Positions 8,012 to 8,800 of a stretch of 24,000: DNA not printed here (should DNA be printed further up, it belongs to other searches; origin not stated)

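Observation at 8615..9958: The same CC-x6-CC tail ends both the MarR regulator and HgcB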

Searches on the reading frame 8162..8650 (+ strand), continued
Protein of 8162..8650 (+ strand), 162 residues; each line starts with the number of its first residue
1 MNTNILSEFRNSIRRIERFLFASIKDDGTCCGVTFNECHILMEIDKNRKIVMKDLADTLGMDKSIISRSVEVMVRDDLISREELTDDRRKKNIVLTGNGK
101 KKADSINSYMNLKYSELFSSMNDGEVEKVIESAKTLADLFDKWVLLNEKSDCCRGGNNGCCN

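Call 72: search_protein_families(library=pfam, proteins=[L099:4508-5407:+, L099:3471-3764:-, L099:2236-3459:-], max_evalue=0.00001)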
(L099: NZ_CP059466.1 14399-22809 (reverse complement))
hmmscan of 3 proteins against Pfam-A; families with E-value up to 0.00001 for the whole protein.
L099:4508-5407:+ (300 aa): 1 family
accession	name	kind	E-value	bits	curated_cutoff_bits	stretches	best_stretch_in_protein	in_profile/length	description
PF03773.19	ArsP_1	-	4.4e-54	184.1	32.3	1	18-295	16-292/294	Predicted permease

L099:3471-3764:- (97 aa): 0 families

L099:2236-3459:- (407 aa): 6 families
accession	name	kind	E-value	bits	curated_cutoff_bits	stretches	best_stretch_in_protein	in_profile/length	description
PF13535.11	ATP-grasp_4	-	2.7e-23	82.8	27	1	140-286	2-155/160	ATP-grasp domain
PF01071.24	GARS_A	-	4.7e-14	53.1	27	1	105-209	2-104/194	Phosphoribosylglycinamide synthetase, ATP-grasp (A) domain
PF07478.18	Dala_Dala_lig_C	-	1e-09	38.7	24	1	115-294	4-187/204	D-ala D-ala ligase C-terminus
PF02655.19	ATP-grasp_3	-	5.4e-09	36.8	23.2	1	135-285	26-159/160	ATP-grasp domain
PF02786.22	CPSase_L_D2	-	7.9e-07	29.2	19.8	1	106-313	2-208/211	Carbamoyl-phosphate synthase L chain, ATP binding domain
PF18603.7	LAL_C2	-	1.8e-06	28.5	29.4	1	329-401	1-77/78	L-amino acid ligase C-terminal domain 2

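Call 73: search_dna_similar(query=P0159, collection=plasmids, mode=protein, max_evalue=1e-8, max_rows=30, rows=spread)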
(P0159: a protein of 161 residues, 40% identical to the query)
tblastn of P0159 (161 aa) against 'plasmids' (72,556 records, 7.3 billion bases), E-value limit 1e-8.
Records with a match: 85; places in all: 87; records where one place covers at least 80% of the query: 48.
Best place of each record, by identity: <60% 85.
By first word of the organism name: Bacillus 36; Paenibacillus 9; Priestia 7; Cytobacillus 5; Clostridium 4; Niallia 3; Deinococcus 3; Pseudomonas 3; Vibrio 3; Rhodococcus 3; and 8 more.
By predicted mobility (MOB-suite, as given by PLSDB): non-mobilizable 71; conjugative 8; mobilizable 6.
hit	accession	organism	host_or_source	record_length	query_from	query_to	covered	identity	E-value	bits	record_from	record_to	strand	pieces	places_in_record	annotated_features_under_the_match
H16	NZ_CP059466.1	Priestia megaterium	Prokaryotes,soil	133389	9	148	87%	41.4%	1e-25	108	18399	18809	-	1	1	MarR family winged helix-turn-helix transcriptional regulator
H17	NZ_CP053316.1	Niallia circulans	cell culture,purple rhizosphere soil ...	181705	1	158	98%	35.4%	3e-22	99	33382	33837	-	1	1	MarR family transcriptional regulator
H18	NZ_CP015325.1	Priestia filamentosa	plant,Cell culture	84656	9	140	82%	41.7%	2e-24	105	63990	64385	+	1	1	MarR family winged helix-turn-helix transcriptional regulator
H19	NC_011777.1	Bacillus cereus AH820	-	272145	9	142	83%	41.0%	8e-24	103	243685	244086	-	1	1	MarR family winged helix-turn-helix transcriptional regulator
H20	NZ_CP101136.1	Bacillus paranthracis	single cell,soil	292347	9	142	83%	41.0%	8e-24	103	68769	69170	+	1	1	MarR family winged helix-turn-helix transcriptional regulator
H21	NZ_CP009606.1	Bacillus cereus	soil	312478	9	142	83%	41.0%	8e-24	103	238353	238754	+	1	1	MarR family winged helix-turn-helix transcriptional regulator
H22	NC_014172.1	Bacillus thuringiensis BMB171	-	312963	9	142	83%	41.0%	8e-24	103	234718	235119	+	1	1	MarR family winged helix-turn-helix transcriptional regulator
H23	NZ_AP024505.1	Bacillus cereus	-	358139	9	142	83%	41.0%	8e-24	103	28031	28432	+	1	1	MarR family winged helix-turn-helix transcriptional regulator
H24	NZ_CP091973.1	Bacillus cereus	mixed culture,deep-sea water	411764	9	142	83%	41.0%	8e-24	103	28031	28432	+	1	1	MarR family winged helix-turn-helix transcriptional regulator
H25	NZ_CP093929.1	Bacillus cereus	Bubalus bubalis,cell culture,buffalo ...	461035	9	142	83%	41.0%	8e-24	103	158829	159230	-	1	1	MarR family winged helix-turn-helix transcriptional regulator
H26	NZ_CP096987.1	Clostridium felsineum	whole organism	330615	9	144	84%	39.7%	3e-26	110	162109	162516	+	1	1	MarR family transcriptional regulator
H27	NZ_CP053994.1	Bacillus cereus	-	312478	9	125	73%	41.0%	1e-19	91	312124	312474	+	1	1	none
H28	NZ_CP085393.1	Cytobacillus oceanisediminis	single cell,soil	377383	2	142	88%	33.6%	3e-15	79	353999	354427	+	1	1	MarR family winged helix-turn-helix transcriptional regulator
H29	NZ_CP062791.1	Cytobacillus oceanisediminis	rhizosphere taken during the low tide ...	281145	2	140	86%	33.3%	8e-15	77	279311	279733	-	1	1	MarR family winged helix-turn-helix transcriptional regulator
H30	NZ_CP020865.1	Paenibacillus sp. Cedars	Single culture,Alkaline pool submerged ...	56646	31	142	70%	40.2%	1e-17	86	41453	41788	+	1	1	MarR family winged helix-turn-helix transcriptional regulator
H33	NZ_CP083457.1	Deinococcus taeanensis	whole organism,coastal dune soil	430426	11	157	91%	29.1%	4e-14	76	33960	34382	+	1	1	MarR family transcriptional regulator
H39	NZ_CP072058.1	Bacillus mycoides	cell culture,soil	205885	36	142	66%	29.9%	5e-9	61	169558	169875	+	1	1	MarR family transcriptional regulator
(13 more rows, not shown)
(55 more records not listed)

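Call 74: get_annotated_region(hit=H26, flank=3500)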
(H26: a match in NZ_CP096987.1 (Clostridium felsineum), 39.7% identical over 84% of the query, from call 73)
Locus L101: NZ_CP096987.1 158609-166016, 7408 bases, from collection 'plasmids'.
description: Clostridium felsineum strain DSM 6424 plasmid p330, complete sequence
organism: Clostridium felsineum (NCBI taxid 36839)
taxonomy: Bacteria; Bacillota; Clostridia; Eubacteriales; Clostridiaceae; Clostridium; Clostridium felsineum
host: -; source: whole organism; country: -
typing (MOB-suite, as given by PLSDB): non-mobilizable; replicon rep_cluster_994
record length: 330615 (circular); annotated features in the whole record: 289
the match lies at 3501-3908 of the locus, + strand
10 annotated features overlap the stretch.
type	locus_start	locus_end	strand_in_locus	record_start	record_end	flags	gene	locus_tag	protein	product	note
CDS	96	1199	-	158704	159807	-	-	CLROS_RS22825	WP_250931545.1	IS4 family transposase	-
CDS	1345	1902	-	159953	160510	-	-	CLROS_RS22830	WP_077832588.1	MarR family transcriptional regulator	GO:0006355 - regulation of DNA-templated transcription [Evidence IEA]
CDS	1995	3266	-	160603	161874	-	-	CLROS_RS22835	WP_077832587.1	acyl-CoA thioesterase/bile acid-CoA:amino acid N-acyltransferase family protein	-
CDS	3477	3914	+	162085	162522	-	-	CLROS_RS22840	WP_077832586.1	MarR family transcriptional regulator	-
CDS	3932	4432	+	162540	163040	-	-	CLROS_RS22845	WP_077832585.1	GNAT family N-acetyltransferase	-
CDS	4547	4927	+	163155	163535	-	-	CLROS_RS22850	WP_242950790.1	metalloregulator ArsR/SmtB family transcription factor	GO:0006355 - regulation of DNA-templated transcription [Evidence IEA]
CDS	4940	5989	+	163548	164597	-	arsB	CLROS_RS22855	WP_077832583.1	ACR3 family arsenite efflux transporter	-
CDS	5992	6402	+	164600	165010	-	-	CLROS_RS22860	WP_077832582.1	low molecular weight phosphatase family protein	-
CDS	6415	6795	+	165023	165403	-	arsD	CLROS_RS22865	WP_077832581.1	arsenite efflux transporter metallochaperone ArsD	-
CDS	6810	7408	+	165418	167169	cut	arsA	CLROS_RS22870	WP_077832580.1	arsenical pump-driving ATPase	GO:0071722 - detoxification of arsenic-containing substance [Evidence IEA]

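Call 75: get_annotated_region(hit=H17, flank=3500)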
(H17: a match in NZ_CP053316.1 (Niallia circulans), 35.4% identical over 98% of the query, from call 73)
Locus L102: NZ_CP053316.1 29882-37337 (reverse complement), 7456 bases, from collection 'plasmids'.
description: Niallia circulans strain GN03 plasmid unnamed, complete sequence
organism: Niallia circulans (NCBI taxid 1397)
taxonomy: Bacteria; Bacillota; Bacilli; Bacillales; Bacillaceae; Niallia; Niallia circulans
host: -; source: cell culture,purple rhizosphere soil the cabbage Brassica campestris L. ssp. chinensis Makino (var. communis ...; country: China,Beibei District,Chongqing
typing (MOB-suite, as given by PLSDB): non-mobilizable
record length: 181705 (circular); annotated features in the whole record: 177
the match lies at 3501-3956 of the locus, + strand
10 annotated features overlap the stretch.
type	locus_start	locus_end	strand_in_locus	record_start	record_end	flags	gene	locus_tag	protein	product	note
CDS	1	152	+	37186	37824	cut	-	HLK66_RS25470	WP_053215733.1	TnsA endonuclease N-terminal domain-containing protein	-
CDS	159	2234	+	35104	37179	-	-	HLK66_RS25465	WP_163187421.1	Mu transposase C-terminal domain-containing protein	-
CDS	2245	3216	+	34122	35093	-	-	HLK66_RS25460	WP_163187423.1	TniB family NTP-binding protein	-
CDS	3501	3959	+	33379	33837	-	-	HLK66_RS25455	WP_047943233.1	MarR family transcriptional regulator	-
CDS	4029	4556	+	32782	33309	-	-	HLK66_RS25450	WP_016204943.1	arsinothricin resistance N-acetyltransferase ArsN1 family A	-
CDS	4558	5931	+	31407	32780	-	-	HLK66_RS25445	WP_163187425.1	NAD(P)-binding domain-containing protein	-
CDS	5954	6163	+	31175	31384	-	-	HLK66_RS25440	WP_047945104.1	hypothetical protein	-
CDS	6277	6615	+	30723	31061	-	-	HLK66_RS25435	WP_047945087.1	metalloregulator ArsR/SmtB family transcription factor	GO:0006355 - regulation of DNA-templated transcription [Evidence IEA]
CDS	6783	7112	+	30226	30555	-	-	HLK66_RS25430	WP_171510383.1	metalloregulator ArsR/SmtB family transcription factor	GO:0006355 - regulation of DNA-templated transcription [Evidence IEA]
CDS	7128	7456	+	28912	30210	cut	-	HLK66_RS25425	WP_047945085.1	arsenic transporter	GO:0046685 - response to arsenic-containing substance [Evidence IEA]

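Call 76: get_annotated_region(hit=H33, flank=3500)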
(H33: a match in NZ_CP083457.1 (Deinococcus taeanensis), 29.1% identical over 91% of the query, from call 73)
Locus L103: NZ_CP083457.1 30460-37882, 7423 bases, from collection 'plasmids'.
description: Deinococcus taeanensis strain TS293 plasmid p_TS293_3, complete sequence
organism: Deinococcus taeanensis (NCBI taxid 2737050)
taxonomy: Bacteria; Deinococcota; Deinococci; Deinococcales; Deinococcaceae; Deinococcus; Deinococcus taeanensis
host: -; source: whole organism,coastal dune soil; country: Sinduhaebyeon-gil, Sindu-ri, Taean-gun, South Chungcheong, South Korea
typing (MOB-suite, as given by PLSDB): non-mobilizable
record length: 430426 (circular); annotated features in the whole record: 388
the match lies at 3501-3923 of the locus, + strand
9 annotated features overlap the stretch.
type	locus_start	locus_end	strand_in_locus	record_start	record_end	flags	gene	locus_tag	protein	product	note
CDS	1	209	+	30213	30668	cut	-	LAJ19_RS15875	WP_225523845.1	hypothetical protein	-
CDS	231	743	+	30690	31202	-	-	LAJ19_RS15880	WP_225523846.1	hypothetical protein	-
CDS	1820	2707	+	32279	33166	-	-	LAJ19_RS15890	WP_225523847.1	phosphotransferase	-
CDS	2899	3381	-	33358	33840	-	-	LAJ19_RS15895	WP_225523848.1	arsinothricin resistance N-acetyltransferase ArsN1 family A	-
CDS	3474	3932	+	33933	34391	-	-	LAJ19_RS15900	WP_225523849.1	MarR family transcriptional regulator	-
CDS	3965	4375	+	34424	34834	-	arsN2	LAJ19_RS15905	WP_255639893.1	arsenic resistance N-acetyltransferase ArsN2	-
CDS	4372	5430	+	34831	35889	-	-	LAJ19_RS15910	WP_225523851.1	NAD(P)/FAD-dependent oxidoreductase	-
CDS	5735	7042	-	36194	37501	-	-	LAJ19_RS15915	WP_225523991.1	APC family permease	-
CDS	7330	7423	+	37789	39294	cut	-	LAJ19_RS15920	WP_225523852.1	PucR family transcriptional regulator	-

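Call 83: search_dna_similar(query=window:8162-8647:+, collection=plasmids, mode=protein, max_evalue=0.00001, max_rows=25)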
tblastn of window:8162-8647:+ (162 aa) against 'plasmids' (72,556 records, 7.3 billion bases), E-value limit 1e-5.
Records with a match: 59; places in all: 60; records where one place covers at least 80% of the query: 10.
Best place of each record, by identity: <60% 59.
By first word of the organism name: Bacillus 20; Paenibacillus 9; Priestia 7; Cytobacillus 5; Clostridium 4; Niallia 3; Stenotrophomonas 2; Azospirillum 2; Deinococcus 2; Kurthia 1; and 4 more.
By predicted mobility (MOB-suite, as given by PLSDB): non-mobilizable 55; mobilizable 4.
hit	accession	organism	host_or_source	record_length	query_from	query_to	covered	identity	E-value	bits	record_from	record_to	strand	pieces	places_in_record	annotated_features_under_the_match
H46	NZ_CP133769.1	Paenibacillus polymyxa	soybean,single cell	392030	9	138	80%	34.1%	2e-11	67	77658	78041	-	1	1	MarR family winged helix-turn-helix transcriptional regulator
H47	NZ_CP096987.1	Clostridium felsineum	whole organism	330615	8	142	83%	32.6%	2e-15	79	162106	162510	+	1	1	MarR family transcriptional regulator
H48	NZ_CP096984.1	Clostridium felsineum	whole organism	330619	8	142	83%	32.6%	2e-15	79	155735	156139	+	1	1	MarR family transcriptional regulator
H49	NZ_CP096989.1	Clostridium felsineum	whole organism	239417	8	142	83%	32.6%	7e-15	78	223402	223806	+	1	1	MarR family transcriptional regulator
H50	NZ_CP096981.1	Clostridium felsineum DSM 794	whole organism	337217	7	142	84%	32.4%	9e-16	81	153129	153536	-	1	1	MarR family transcriptional regulator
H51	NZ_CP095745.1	Niallia sp. Man26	Penaeus monodon,whole ...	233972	1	142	88%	30.3%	4e-10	64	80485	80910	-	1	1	MarR family transcriptional regulator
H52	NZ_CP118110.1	Paenibacillus urinalis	Homo sapiens,blood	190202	30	136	66%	40.2%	4e-16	81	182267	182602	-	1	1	MarR family winged helix-turn-helix transcriptional regulator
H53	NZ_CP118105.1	Paenibacillus urinalis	Homo sapiens,blood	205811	30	136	66%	40.2%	4e-16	81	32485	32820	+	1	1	MarR family winged helix-turn-helix transcriptional regulator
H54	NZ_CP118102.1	Paenibacillus urinalis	Homo sapiens,blood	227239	30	136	66%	40.2%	4e-16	81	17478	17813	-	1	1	MarR family winged helix-turn-helix transcriptional regulator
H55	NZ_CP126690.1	Kurthia sp. YJT4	water,water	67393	30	142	70%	37.3%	7e-14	75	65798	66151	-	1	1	MarR family winged helix-turn-helix transcriptional regulator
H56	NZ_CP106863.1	Lysinibacillus capsici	water,water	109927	30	142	70%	37.3%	8e-14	75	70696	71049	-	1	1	MarR family winged helix-turn-helix transcriptional regulator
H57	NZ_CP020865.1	Paenibacillus sp. Cedars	Single culture,Alkaline pool submerged ...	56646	31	145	71%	36.5%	3e-14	76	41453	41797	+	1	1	MarR family winged helix-turn-helix transcriptional regulator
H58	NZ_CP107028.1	Cytobacillus firmus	whole organism,soil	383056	31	142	69%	37.5%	1e-13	74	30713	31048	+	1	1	MarR family winged helix-turn-helix transcriptional regulator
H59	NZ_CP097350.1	Cytobacillus pseudoceanisediminis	cell culture,hot underground spring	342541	31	142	69%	37.5%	2e-13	74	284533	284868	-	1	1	MarR family winged helix-turn-helix transcriptional regulator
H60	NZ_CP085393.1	Cytobacillus oceanisediminis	single cell,soil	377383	31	142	69%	37.5%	2e-13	74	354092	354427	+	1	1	MarR family winged helix-turn-helix transcriptional regulator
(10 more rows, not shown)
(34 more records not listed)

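Call 84: get_annotated_region(hit=H52, flank=3000)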
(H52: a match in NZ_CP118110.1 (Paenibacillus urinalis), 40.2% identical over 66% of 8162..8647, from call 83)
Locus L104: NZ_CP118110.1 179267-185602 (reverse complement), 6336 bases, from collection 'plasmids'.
description: Paenibacillus urinalis strain 2022CK-00829 plasmid unnamed2, complete sequence
organism: Paenibacillus urinalis (NCBI taxid 521520)
taxonomy: Bacteria; Bacillota; Bacilli; Bacillales; Paenibacillaceae; Paenibacillus; Paenibacillus urinalis
host: -; source: Homo sapiens,blood; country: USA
typing (MOB-suite, as given by PLSDB): non-mobilizable
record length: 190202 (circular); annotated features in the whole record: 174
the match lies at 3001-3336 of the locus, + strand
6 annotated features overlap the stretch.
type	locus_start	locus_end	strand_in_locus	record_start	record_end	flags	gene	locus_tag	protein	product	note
CDS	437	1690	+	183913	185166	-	-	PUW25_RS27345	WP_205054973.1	MFS transporter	GO:0055085 - transmembrane transport [Evidence IEA]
CDS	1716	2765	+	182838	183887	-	-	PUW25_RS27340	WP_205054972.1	NAD(P)/FAD-dependent oxidoreductase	-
CDS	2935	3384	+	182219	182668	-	-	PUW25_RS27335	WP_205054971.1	MarR family winged helix-turn-helix transcriptional regulator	GO:0006355 - regulation of DNA-templated transcription [Evidence IEA]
CDS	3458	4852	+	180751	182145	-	-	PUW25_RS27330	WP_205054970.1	NAD(P)-binding domain-containing protein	-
CDS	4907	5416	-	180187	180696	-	-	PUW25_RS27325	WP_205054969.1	arsinothricin resistance N-acetyltransferase ArsN1 family A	-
CDS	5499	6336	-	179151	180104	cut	trxB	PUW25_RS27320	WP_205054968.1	thioredoxin-disulfide reductase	-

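Call 85: get_annotated_region(hit=H58, flank=3000)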
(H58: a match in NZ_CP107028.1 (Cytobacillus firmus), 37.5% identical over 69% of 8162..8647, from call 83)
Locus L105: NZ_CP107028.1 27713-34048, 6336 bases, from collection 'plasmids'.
description: Cytobacillus firmus strain M7 plasmid p1, complete sequence
organism: Cytobacillus firmus (NCBI taxid 1399)
taxonomy: Bacteria; Bacillota; Bacilli; Bacillales; Bacillaceae; Cytobacillus; Cytobacillus firmus
host: -; source: whole organism,soil; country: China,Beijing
typing (MOB-suite, as given by PLSDB): non-mobilizable
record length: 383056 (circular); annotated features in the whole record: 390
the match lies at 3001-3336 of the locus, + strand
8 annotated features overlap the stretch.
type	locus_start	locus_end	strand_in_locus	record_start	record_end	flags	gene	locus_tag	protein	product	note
CDS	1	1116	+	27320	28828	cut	-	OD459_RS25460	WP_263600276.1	hypothetical protein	-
CDS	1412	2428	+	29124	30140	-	-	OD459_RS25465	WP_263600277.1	GAF domain-containing protein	-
CDS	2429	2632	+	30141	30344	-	-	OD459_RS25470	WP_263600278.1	hypothetical protein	-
CDS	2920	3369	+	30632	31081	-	-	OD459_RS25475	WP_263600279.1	MarR family winged helix-turn-helix transcriptional regulator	GO:0006355 - regulation of DNA-templated transcription [Evidence IEA]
CDS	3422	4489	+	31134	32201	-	-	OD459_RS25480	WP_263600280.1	NAD(P)/FAD-dependent oxidoreductase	-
CDS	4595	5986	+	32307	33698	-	-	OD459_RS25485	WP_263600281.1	NAD(P)-binding domain-containing protein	-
CDS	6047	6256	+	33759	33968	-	-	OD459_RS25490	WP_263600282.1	hypothetical protein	-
CDS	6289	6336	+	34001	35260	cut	-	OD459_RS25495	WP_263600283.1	MFS transporter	GO:0055085 - transmembrane transport [Evidence IEA]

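Call 86: get_annotated_region(hit=H46, flank=3000)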
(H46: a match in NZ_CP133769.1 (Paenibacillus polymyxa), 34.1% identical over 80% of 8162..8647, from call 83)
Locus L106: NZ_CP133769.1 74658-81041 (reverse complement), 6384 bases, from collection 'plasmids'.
description: Paenibacillus polymyxa strain YT9 plasmid p-YT9A, complete sequence
organism: Paenibacillus polymyxa (NCBI taxid 1406)
taxonomy: Bacteria; Bacillota; Bacilli; Bacillales; Paenibacillaceae; Paenibacillus; Paenibacillus polymyxa
host: -; source: soybean,single cell; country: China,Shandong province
typing (MOB-suite, as given by PLSDB): non-mobilizable; mating-pair formation MPF_F
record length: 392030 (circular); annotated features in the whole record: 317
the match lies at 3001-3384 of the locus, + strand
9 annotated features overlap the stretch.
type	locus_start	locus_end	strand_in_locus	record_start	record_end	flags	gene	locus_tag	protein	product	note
CDS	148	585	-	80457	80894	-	-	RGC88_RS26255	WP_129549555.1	tyrosine-protein phosphatase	-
CDS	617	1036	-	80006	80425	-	arsC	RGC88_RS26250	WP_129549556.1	arsenate reductase (thioredoxin)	GO:0046685 - response to arsenic-containing substance [Evidence IEA]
CDS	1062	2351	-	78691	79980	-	-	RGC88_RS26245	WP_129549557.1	arsenic transporter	GO:0046685 - response to arsenic-containing substance [Evidence IEA]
CDS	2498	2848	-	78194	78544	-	-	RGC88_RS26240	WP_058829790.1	metalloregulator ArsR/SmtB family transcription factor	GO:0006355 - regulation of DNA-templated transcription [Evidence IEA]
CDS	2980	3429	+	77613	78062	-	-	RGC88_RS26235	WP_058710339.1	MarR family winged helix-turn-helix transcriptional regulator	GO:0006355 - regulation of DNA-templated transcription [Evidence IEA]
CDS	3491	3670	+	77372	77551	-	-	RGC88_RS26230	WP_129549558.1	hypothetical protein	-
CDS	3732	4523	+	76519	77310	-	-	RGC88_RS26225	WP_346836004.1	arsenite methyltransferase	-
CDS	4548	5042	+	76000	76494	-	-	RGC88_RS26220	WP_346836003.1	arsinothricin resistance N-acetyltransferase ArsN1 family A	-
CDS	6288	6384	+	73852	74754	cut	-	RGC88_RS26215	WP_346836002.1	DNA polymerase V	-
